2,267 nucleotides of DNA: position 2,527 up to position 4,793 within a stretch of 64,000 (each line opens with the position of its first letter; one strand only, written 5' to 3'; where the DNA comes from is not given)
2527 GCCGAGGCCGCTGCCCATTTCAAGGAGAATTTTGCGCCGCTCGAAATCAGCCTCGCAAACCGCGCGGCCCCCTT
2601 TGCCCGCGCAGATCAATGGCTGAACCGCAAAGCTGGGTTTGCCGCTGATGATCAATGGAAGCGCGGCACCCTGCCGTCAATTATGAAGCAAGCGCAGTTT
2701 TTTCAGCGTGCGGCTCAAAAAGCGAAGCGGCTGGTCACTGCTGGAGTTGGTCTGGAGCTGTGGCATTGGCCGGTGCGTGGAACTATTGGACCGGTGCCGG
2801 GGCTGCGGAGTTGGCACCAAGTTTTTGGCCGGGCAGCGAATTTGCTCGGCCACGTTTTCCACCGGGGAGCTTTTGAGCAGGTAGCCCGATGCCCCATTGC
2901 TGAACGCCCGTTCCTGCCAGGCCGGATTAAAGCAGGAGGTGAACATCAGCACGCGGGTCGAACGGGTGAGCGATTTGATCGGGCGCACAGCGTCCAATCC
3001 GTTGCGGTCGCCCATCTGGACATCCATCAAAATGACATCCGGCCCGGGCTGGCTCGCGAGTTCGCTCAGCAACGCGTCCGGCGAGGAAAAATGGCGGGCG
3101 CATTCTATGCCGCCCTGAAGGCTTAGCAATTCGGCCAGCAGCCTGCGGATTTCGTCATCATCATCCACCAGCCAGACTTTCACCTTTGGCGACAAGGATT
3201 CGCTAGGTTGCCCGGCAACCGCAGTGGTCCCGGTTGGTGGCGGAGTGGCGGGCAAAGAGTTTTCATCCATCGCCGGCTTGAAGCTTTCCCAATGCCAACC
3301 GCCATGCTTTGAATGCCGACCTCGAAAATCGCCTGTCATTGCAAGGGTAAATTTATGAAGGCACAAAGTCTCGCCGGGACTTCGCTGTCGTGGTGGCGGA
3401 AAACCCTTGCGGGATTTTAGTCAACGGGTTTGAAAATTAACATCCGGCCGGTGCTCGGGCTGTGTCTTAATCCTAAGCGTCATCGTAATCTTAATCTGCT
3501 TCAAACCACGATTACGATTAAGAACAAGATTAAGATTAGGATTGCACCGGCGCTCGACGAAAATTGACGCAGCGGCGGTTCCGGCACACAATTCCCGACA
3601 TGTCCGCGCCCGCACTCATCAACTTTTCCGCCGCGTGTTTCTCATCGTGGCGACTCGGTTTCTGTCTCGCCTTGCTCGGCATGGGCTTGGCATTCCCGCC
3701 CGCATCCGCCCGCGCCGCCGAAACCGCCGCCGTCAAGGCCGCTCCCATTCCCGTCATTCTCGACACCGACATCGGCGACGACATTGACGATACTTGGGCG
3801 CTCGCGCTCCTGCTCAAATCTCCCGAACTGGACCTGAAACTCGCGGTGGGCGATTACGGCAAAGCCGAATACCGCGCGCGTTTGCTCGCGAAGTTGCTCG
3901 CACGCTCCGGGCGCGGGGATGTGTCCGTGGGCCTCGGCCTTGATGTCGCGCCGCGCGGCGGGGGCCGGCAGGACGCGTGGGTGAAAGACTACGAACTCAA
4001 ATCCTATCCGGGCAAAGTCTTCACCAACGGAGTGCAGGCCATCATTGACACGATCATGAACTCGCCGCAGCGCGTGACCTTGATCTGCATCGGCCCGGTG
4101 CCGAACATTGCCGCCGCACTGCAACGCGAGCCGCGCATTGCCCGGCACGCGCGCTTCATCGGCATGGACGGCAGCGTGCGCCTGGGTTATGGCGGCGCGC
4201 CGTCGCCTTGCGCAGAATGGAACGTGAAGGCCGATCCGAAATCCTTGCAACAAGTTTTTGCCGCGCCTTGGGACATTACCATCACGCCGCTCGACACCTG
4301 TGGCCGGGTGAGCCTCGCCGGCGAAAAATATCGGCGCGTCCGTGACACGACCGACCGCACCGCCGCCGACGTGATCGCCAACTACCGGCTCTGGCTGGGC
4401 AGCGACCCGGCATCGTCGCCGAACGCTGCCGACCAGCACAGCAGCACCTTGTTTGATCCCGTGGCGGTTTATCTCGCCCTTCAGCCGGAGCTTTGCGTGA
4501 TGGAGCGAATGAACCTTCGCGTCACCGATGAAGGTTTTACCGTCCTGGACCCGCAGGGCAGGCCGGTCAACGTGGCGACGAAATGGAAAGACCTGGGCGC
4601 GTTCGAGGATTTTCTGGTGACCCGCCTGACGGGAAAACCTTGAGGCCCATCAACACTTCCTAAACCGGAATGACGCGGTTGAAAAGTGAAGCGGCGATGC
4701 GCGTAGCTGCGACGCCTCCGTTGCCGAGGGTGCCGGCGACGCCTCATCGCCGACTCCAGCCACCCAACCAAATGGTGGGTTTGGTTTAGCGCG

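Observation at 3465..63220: Window-wide family of tandem heptanucleotide arrays: at least 7 unit types at about 15 loci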

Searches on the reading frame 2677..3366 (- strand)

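Call 89: search_protein_families(library=pfam, proteins=[window:2677-3366:-])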
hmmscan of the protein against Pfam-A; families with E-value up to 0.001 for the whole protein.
window:2677-3366:- (229 aa): 1 family
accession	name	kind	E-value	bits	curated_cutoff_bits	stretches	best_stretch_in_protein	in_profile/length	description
PF00072.30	Response_reg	-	2.4e-18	66.7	30.2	1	64-176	1-110/111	Response regulator receiver domain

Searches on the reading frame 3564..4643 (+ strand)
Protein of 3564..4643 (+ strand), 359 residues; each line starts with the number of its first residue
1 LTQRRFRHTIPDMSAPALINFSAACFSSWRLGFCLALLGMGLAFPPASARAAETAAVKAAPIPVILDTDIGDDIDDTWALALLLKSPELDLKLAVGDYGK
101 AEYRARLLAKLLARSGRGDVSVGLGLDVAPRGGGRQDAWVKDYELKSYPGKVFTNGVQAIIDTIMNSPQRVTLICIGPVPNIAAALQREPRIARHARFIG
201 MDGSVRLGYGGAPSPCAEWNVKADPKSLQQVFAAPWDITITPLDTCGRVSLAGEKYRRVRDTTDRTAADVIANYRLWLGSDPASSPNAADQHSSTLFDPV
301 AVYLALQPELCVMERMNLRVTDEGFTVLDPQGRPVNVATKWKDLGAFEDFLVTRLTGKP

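Call 89: search_protein_families(library=pfam, proteins=[window:3564-4643:+])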
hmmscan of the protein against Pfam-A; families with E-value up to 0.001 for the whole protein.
window:3564-4643:+ (359 aa): 1 family
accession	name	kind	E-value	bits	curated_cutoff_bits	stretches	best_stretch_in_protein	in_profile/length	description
PF01156.24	IU_nuc_hydro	-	1.1e-36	127.5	34.2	1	64-340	1-289/297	Inosine-uridine preferring nucleoside hydrolase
